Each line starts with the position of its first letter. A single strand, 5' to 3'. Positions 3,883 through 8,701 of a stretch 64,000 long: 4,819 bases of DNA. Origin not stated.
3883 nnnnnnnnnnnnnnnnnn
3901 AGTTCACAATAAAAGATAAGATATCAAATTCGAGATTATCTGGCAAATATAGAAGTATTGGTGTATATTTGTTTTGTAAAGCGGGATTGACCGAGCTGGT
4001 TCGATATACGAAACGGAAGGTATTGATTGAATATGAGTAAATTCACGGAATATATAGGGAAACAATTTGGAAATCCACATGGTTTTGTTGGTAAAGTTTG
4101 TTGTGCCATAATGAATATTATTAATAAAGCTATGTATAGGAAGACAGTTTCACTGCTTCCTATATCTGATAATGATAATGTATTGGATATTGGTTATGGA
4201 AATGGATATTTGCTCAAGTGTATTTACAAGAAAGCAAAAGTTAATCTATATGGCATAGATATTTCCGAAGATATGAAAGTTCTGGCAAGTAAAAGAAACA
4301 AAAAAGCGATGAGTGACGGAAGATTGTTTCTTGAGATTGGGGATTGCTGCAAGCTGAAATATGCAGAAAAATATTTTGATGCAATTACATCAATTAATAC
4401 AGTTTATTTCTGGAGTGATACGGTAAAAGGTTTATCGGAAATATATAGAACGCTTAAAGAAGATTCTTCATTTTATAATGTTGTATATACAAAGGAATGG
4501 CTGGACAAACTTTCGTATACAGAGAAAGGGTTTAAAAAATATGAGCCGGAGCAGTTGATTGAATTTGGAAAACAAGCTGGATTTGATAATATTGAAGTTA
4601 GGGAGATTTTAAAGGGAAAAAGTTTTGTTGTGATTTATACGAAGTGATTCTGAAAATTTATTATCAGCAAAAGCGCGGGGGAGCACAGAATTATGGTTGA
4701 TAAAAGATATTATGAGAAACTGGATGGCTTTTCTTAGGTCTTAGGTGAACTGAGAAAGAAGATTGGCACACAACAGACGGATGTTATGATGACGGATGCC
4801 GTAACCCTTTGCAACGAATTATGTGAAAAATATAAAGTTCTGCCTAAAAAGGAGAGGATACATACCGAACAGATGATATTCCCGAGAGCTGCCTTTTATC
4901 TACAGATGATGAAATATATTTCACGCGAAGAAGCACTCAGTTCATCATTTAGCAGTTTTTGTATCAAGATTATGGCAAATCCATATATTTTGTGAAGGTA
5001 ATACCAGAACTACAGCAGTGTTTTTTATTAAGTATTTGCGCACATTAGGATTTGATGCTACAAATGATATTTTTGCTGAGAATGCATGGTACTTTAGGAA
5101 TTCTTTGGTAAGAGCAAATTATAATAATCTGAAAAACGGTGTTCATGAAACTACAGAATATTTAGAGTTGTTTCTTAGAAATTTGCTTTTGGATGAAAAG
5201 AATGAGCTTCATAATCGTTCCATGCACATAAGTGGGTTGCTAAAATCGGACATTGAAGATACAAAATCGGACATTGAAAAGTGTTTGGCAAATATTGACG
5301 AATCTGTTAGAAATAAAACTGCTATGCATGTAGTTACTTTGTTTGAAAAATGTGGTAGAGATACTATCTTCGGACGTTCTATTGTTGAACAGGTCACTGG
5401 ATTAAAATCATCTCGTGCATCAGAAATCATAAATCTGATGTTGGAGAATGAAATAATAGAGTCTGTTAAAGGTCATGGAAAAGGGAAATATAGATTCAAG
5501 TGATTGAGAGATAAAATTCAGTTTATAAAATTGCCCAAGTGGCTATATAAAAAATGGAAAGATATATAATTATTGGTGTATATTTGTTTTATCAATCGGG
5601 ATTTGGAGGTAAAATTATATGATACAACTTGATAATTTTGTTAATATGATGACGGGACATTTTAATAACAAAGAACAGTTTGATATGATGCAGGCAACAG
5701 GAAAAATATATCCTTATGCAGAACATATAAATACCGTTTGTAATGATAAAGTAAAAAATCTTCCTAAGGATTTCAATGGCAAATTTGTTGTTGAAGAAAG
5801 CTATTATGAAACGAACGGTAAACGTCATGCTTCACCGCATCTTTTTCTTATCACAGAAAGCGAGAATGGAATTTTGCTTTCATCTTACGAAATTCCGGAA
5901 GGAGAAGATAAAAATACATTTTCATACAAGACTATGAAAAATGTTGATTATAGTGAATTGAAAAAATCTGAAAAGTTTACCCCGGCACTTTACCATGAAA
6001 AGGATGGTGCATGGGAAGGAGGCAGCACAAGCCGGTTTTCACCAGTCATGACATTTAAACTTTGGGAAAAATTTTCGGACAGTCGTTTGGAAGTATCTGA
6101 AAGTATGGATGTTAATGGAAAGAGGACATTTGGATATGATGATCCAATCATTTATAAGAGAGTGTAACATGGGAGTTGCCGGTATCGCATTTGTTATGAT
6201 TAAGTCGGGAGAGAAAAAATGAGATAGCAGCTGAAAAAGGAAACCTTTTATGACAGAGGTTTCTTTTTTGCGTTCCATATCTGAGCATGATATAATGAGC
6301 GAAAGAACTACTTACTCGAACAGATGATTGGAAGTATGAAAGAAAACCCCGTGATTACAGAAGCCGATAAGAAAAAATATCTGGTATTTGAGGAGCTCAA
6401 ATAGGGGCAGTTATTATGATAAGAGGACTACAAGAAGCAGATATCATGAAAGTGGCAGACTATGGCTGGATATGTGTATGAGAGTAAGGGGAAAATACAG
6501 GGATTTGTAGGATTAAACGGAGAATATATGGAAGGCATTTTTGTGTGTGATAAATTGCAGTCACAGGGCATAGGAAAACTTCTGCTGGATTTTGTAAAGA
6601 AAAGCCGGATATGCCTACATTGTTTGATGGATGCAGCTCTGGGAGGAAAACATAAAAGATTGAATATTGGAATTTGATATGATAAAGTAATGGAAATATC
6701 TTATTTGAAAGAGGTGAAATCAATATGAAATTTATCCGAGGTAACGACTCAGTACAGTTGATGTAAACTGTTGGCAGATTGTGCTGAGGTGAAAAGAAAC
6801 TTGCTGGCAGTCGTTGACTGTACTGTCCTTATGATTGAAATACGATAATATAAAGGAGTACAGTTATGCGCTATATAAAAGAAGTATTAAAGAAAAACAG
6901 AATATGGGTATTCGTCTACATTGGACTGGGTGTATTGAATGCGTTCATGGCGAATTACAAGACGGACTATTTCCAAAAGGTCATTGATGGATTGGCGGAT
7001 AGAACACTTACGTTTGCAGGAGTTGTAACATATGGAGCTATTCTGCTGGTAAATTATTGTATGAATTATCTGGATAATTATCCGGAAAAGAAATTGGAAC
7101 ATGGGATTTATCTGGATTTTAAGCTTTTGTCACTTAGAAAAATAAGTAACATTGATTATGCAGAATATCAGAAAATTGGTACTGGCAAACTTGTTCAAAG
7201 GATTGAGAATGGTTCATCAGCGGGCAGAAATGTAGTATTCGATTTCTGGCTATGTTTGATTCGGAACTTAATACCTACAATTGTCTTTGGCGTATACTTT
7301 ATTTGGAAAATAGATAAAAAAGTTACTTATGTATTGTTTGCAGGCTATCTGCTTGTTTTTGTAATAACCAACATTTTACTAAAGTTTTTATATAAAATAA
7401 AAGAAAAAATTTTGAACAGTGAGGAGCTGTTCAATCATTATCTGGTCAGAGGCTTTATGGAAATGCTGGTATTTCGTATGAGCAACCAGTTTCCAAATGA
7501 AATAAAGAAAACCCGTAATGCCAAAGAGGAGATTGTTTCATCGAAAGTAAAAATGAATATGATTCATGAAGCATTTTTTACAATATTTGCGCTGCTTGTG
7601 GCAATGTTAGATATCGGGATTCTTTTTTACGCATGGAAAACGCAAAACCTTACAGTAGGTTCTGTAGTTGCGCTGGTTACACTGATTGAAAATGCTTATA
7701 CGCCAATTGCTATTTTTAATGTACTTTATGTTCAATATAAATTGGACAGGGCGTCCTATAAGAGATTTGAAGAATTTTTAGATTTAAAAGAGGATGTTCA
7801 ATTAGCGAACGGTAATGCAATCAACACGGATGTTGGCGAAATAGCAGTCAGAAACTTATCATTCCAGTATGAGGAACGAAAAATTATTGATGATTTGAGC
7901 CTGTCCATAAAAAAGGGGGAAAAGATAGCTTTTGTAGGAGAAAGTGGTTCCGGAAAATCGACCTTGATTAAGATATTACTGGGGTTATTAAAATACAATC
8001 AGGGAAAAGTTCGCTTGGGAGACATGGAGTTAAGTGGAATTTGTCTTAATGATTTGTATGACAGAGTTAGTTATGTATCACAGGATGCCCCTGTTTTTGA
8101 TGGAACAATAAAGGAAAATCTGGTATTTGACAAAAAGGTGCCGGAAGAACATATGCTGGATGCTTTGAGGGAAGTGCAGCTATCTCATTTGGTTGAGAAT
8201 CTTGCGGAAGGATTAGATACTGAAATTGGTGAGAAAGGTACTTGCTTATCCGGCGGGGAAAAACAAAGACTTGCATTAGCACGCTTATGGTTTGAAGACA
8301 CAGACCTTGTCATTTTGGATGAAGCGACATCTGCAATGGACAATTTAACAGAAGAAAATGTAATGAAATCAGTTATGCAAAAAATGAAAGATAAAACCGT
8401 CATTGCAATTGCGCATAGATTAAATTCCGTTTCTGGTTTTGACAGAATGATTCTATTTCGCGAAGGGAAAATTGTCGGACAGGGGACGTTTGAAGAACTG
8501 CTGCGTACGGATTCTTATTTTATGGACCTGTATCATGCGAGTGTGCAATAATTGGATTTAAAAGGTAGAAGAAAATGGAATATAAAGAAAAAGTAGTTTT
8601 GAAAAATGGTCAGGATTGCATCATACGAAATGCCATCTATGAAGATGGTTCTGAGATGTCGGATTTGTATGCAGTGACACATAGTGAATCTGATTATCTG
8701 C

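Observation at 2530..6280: Cassette-like architecture: repeated ~130-bp leader module precedes successive cargo genes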

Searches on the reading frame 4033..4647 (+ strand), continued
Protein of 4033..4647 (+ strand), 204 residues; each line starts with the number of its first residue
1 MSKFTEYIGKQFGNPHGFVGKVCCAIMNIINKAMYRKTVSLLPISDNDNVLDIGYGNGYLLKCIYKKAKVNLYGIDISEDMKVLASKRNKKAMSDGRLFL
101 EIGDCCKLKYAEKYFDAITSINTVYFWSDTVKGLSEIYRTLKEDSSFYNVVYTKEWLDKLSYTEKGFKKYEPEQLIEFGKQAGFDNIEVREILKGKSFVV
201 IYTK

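Call 72: search_protein_families(library=pfam, proteins=[L006:6793-7137:-, L006:6265-6648:-], max_evalue=5)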
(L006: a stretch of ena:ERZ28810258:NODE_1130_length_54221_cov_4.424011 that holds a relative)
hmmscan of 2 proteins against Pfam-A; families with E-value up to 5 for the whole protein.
L006:6793-7137:- (114 aa): 0 families

L006:6265-6648:- (127 aa): 1 family
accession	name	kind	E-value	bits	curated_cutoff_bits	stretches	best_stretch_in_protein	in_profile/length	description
PF05592.18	Bac_rhamnosid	-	0.22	11.9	22.2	1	69-93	69-93/102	Bacterial alpha-L-rhamnosidase concanavalin-like domain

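Call 75: find_encoding_contigs(protein=P0017, flank=5000, max_places=3)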
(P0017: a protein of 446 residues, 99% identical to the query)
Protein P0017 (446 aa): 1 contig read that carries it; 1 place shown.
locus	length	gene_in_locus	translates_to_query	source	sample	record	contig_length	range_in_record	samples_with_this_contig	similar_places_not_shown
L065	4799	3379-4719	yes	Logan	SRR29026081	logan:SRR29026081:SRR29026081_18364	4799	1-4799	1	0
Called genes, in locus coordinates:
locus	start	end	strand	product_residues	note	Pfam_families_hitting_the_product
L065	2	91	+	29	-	?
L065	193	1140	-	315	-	PF00962:A_deaminase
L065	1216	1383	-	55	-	-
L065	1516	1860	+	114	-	-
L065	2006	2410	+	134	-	-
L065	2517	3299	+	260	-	PF23343:REP_ORF2-G2P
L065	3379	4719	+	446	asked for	PF00589:Phage_integrase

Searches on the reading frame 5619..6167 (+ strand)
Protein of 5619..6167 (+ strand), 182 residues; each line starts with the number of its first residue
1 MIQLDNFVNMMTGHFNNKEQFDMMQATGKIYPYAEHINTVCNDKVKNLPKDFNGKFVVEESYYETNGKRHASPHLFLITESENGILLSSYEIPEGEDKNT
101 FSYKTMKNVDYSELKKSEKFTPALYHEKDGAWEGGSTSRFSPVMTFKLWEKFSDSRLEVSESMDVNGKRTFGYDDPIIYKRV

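Call 7: search_protein_families(library=pfam, proteins=[window:5619-6167:+], max_evalue=0.01)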
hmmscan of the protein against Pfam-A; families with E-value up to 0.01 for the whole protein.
window:5619-6167:+ (182 aa): 0 families

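Call 57: search_protein_families(library=phrogs, proteins=[window:5619-6167:+], max_evalue=0.001)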
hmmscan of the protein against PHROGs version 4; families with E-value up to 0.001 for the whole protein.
window:5619-6167:+ (182 aa): 0 families

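Call 62: search_protein_families(library=padloc, proteins=[window:5619-6167:+], max_evalue=0.001)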
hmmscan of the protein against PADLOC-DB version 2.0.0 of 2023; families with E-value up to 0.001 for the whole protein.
window:5619-6167:+ (182 aa): 0 families

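Call 72: search_protein_families(library=pfam, proteins=[window:5619-6167:+], max_evalue=5)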
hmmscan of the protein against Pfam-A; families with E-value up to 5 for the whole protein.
window:5619-6167:+ (182 aa): 1 family
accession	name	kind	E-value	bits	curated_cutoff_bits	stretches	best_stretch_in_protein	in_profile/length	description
PF14198.11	TnpV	-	0.14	12.6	27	1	16-64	37-85/111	Transposon-encoded protein TnpV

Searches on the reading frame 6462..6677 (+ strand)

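Call 7: search_protein_families(library=pfam, proteins=[window:6462-6677:+], max_evalue=0.01)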
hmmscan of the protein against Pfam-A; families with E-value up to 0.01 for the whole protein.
window:6462-6677:+ (71 aa): 3 families
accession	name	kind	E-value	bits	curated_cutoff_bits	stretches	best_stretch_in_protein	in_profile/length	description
PF13508.13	Acetyltransf_7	-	5.8e-06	27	27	1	4-49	6-57/84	Acetyltransferase (GNAT) domain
PF13673.13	Acetyltransf_10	-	4.4e-05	23.9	23.6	1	4-48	34-79/128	Acetyltransferase (GNAT) domain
PF00583.31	Acetyltransf_1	-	0.0021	18.8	20.7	1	4-46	36-85/116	Acetyltransferase (GNAT) family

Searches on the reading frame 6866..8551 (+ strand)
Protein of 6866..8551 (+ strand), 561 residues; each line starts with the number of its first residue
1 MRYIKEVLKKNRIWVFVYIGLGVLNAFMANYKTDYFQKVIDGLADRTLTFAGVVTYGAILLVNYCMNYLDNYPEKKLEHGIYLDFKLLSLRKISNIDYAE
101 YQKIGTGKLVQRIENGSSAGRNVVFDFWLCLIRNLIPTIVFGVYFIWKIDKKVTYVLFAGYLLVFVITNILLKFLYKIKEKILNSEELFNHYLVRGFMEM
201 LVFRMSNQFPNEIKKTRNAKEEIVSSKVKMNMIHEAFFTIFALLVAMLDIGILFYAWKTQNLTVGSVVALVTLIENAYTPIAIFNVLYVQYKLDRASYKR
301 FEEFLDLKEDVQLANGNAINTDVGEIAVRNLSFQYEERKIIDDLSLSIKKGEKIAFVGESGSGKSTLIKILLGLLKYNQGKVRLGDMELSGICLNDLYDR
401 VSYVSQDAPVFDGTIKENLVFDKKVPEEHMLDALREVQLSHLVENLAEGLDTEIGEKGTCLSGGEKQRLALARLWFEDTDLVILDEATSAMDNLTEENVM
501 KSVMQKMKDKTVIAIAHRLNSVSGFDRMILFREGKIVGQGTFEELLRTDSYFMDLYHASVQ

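Call 63: list_cluster_members(proteins=[window:6866-8551:+, window:9117-10400:+, L006:5356-6138:-])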
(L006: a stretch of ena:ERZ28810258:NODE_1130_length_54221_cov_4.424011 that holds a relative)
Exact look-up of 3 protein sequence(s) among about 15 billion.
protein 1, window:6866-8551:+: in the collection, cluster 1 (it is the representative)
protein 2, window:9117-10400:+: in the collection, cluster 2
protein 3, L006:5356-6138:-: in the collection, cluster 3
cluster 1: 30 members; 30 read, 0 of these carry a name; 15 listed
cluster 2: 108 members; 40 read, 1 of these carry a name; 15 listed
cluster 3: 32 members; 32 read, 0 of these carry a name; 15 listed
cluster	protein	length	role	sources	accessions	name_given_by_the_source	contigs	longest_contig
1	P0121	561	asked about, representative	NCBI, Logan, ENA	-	-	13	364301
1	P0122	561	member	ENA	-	-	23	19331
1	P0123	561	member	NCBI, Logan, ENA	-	-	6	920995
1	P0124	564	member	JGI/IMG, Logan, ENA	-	-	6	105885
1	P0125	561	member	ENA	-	-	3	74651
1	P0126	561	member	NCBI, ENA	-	-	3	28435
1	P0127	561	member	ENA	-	-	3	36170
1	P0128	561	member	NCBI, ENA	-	-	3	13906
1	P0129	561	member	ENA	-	-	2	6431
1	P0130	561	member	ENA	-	-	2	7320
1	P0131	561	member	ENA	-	-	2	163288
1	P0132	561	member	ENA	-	-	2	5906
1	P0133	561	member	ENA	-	-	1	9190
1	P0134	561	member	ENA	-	-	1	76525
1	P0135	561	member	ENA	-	-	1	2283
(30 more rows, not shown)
